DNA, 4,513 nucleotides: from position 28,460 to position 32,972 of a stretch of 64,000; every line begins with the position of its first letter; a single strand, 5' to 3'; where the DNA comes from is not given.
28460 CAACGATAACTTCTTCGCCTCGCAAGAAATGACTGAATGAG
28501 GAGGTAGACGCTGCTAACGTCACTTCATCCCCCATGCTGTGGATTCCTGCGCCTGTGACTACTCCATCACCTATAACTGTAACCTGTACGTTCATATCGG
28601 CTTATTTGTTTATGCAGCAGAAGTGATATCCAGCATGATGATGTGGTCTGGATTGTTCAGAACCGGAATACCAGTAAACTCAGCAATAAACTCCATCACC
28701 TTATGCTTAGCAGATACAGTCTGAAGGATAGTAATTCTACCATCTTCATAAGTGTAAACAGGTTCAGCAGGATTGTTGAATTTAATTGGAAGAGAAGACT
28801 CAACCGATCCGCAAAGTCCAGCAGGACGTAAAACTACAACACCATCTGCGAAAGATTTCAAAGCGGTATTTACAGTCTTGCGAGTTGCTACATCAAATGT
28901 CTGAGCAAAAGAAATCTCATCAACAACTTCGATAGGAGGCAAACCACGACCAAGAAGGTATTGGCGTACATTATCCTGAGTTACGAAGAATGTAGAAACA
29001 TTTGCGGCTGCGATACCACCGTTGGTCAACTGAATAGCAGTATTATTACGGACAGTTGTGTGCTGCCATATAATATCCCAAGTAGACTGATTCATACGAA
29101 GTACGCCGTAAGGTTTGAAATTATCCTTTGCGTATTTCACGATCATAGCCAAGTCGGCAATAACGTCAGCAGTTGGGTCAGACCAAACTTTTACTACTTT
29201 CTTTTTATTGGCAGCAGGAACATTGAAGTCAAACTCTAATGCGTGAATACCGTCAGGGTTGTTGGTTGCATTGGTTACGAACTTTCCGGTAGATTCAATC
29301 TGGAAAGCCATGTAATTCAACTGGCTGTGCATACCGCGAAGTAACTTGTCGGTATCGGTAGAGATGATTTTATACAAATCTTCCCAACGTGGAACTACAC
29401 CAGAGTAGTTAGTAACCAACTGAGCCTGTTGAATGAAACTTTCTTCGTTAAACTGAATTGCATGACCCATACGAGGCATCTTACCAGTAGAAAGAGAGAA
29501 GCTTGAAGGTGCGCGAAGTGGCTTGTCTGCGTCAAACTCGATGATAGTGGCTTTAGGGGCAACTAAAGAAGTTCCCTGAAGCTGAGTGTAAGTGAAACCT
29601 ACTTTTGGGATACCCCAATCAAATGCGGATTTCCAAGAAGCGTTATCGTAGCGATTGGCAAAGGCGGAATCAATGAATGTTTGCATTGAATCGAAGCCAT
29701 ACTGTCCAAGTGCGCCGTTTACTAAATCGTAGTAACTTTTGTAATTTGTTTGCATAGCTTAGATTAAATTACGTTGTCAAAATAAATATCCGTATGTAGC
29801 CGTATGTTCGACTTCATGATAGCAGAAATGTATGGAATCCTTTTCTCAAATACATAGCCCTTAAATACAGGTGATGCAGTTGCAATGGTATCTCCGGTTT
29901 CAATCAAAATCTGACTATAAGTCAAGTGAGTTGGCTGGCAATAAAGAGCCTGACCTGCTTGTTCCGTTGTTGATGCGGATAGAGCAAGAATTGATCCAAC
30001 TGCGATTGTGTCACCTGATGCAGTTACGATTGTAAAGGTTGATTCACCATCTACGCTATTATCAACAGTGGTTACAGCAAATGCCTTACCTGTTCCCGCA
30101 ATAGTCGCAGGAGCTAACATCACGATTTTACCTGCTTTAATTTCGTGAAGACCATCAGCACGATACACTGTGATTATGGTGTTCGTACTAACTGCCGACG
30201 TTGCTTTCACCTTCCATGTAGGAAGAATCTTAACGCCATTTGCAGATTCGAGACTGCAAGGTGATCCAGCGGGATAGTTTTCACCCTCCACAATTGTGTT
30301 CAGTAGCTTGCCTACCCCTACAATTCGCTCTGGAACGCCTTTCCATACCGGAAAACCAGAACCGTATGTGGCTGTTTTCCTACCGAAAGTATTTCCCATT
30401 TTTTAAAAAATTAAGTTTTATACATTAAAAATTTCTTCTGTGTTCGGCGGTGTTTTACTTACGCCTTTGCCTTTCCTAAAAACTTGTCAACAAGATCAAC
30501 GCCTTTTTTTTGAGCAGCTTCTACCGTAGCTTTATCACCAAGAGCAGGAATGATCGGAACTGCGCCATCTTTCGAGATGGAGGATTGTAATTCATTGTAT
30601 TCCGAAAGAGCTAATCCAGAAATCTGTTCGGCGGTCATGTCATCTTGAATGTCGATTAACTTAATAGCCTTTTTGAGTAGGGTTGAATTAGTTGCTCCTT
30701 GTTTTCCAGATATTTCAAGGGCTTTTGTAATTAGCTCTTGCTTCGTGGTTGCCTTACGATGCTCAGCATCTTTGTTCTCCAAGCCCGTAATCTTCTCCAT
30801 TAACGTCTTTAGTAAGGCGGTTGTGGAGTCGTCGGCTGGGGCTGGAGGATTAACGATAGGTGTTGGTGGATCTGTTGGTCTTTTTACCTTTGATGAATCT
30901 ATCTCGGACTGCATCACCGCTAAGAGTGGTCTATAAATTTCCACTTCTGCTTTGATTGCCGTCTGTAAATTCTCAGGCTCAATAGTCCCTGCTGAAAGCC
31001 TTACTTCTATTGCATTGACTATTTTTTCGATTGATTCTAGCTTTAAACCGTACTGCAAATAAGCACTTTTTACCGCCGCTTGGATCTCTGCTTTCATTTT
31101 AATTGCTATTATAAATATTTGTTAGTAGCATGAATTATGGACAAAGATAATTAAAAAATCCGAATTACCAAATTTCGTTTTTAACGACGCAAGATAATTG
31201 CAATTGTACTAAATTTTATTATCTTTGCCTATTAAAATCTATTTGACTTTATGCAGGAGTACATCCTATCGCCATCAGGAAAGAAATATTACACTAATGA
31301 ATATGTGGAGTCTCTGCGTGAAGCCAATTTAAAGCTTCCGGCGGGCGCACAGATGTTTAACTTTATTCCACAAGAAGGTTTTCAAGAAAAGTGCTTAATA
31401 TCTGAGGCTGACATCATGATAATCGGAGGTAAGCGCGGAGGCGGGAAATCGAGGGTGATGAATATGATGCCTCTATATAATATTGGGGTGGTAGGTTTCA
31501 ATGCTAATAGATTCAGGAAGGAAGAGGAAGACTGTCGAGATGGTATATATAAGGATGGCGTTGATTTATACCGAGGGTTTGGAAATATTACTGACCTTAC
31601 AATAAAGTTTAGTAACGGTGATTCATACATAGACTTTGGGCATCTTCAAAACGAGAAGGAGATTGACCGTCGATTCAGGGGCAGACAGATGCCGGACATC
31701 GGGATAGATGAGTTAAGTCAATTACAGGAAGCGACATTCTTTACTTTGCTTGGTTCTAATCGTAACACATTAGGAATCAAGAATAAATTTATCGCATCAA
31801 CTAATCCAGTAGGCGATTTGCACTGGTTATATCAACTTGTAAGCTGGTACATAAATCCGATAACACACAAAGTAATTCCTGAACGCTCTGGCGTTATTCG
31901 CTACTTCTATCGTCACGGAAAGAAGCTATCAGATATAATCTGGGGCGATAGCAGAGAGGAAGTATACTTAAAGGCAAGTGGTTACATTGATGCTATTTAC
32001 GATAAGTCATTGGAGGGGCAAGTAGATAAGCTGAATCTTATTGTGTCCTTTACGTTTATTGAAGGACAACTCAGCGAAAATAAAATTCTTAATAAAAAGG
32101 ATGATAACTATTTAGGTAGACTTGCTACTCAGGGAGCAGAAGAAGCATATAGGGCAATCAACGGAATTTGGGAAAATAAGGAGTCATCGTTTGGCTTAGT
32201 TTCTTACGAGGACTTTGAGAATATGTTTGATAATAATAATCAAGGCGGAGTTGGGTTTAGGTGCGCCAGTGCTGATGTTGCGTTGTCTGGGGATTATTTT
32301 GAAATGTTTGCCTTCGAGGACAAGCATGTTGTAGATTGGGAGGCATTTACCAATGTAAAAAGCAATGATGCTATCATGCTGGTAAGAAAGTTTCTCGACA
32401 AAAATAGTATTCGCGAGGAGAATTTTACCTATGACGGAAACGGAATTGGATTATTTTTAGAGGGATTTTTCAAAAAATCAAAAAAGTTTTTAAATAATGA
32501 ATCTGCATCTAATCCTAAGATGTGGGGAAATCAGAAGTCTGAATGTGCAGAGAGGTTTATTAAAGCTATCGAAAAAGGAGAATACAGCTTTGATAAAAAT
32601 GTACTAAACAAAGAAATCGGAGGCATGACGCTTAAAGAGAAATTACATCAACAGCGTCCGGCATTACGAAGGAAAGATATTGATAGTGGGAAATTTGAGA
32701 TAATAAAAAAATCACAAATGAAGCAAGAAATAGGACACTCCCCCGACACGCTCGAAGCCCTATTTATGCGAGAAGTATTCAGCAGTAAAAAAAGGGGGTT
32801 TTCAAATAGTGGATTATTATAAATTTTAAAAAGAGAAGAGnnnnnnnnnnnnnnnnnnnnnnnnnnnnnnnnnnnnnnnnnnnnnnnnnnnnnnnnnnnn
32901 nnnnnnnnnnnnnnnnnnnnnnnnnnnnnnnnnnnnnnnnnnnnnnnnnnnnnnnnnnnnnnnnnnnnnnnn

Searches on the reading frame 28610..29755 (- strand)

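Call 9: search_protein_families(library=phrogs, proteins=[window:28610-29755:-], max_evalue=0.00001)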
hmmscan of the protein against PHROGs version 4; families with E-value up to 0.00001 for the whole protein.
window:28610-29755:- (381 aa): 1 family
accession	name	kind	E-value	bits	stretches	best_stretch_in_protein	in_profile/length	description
phrog_29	-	head and packaging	7e-25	89.1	1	59-379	67-360/439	major head protein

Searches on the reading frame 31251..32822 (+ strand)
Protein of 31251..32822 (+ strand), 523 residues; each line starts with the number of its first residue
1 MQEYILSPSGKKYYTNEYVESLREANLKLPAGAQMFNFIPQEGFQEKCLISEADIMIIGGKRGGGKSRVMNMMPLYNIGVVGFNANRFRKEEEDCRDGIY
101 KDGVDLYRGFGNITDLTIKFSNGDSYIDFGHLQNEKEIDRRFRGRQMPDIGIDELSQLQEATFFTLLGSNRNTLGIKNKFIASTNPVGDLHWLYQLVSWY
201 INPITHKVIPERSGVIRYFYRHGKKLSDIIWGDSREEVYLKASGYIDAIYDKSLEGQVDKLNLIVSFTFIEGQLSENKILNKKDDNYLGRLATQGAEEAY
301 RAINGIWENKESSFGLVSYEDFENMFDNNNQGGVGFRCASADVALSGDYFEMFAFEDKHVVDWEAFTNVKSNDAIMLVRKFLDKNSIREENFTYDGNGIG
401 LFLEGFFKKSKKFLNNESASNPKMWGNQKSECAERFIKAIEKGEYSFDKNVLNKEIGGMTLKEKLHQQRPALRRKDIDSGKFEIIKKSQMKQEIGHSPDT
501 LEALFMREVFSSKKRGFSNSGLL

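Call 9: search_protein_families(library=phrogs, proteins=[window:31251-32822:+], max_evalue=0.00001)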
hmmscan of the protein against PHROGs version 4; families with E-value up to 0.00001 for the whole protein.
window:31251-32822:+ (523 aa): 2 families
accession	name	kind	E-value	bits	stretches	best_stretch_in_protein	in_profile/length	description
phrog_979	-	head and packaging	6.7e-50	171.4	1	38-324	151-423/642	terminase large subunit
phrog_9526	-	head and packaging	4.5e-18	66.7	1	37-292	7-255/280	terminase large subunit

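Call 11: search_dna_similar(query=window:31251-32822:+, collection=phages, mode=protein, max_rows=25)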
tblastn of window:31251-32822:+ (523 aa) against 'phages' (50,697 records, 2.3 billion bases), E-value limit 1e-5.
Records with a match: 465; places in all: 465; records where one place covers at least 80% of the query: 8.
Best place of each record, by identity: <60% 465.
By first word of the organism name: Pseudomonas 182; Rheinheimera 112; Klebsiella 32; Vibrio 17; Salmonella 16; Cronobacter 15; Aeromonas 15; Escherichia 10; Acinetobacter 9; Bacteroides 8; and 19 more.
By host as written in the record: Rheinheimera sp. BAL341 112; Pseudomonas aeruginosa 51; - 27; Pseudomonas aeruginosa PAO1 25; Pseudomonas syringae pv. actinidiae 18; Klebsiella pneumoniae 12; Cronobacter sakazakii 11; Pseudomonas aeruginosa PAK 10; and 118 more.
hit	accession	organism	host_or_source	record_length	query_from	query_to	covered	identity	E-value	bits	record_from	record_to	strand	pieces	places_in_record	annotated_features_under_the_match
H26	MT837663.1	Bacteriophage sp.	human fecal samples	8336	17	522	97%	34.0%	1e-60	221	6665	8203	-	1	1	record has no annotation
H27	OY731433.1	Bacteroides phage LoVEphage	-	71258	17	522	97%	34.0%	2e-60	221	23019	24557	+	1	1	terminase large subunit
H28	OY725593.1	Bacteroides phage LoVEphage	-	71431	17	522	97%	34.0%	2e-60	221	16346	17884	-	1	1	terminase large subunit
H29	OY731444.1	Bacteroides phage LoVEphage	-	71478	17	522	97%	34.0%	2e-60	221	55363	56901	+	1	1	terminase large subunit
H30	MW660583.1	Bacteroides phage LoVEphage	Bacteroides sp.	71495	17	522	97%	34.0%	2e-60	221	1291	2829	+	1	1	large terminase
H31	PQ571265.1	Bacteroides phage BI-TP1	Bacteroides intestinalis BG4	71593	17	522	97%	34.0%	2e-60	221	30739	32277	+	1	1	terminase large subunit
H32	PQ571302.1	Phocaeicola phage PV4-TP1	Phocaeicola vulgatus BM8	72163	17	522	97%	34.0%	2e-60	221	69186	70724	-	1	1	terminase large subunit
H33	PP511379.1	Dulem virus 40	Eulemur fulvus collaris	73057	10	513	96%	33.9%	8e-60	219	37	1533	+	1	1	terminase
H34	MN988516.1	Rhizobium phage RHph_N28_2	Rhizobium etli N731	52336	40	334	56%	32.6%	5e-26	119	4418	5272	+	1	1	terminase large subunit protein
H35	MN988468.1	Rhizobium phage RHph_TM3_3_3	Rhizobium phaseoli T3_3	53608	40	334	56%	32.6%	6e-26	118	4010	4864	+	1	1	terminase large subunit protein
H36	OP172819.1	Parabacteroides phage PF672P1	Parabacteroides faecis DA672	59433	114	510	76%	24.2%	5e-22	106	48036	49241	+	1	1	hypothetical protein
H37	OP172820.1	Parabacteroides phage PF672P2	Parabacteroides faecis DA672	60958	114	510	76%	23.9%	2e-21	104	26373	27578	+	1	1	hypothetical protein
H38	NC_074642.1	Methanoculleus virus L4768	Methanoculleus bourgensis E02.3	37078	40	308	51%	35.0%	3e-27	122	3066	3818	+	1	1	terminase large subunit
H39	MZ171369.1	Methanoculleus virus Blf4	Methanoculleus bourgensis E02.3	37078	40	308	51%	35.0%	3e-27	122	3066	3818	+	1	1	terminase large subunit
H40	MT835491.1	Bacteriophage sp.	human fecal samples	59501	40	327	55%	31.0%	1e-17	93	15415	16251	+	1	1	record has no annotation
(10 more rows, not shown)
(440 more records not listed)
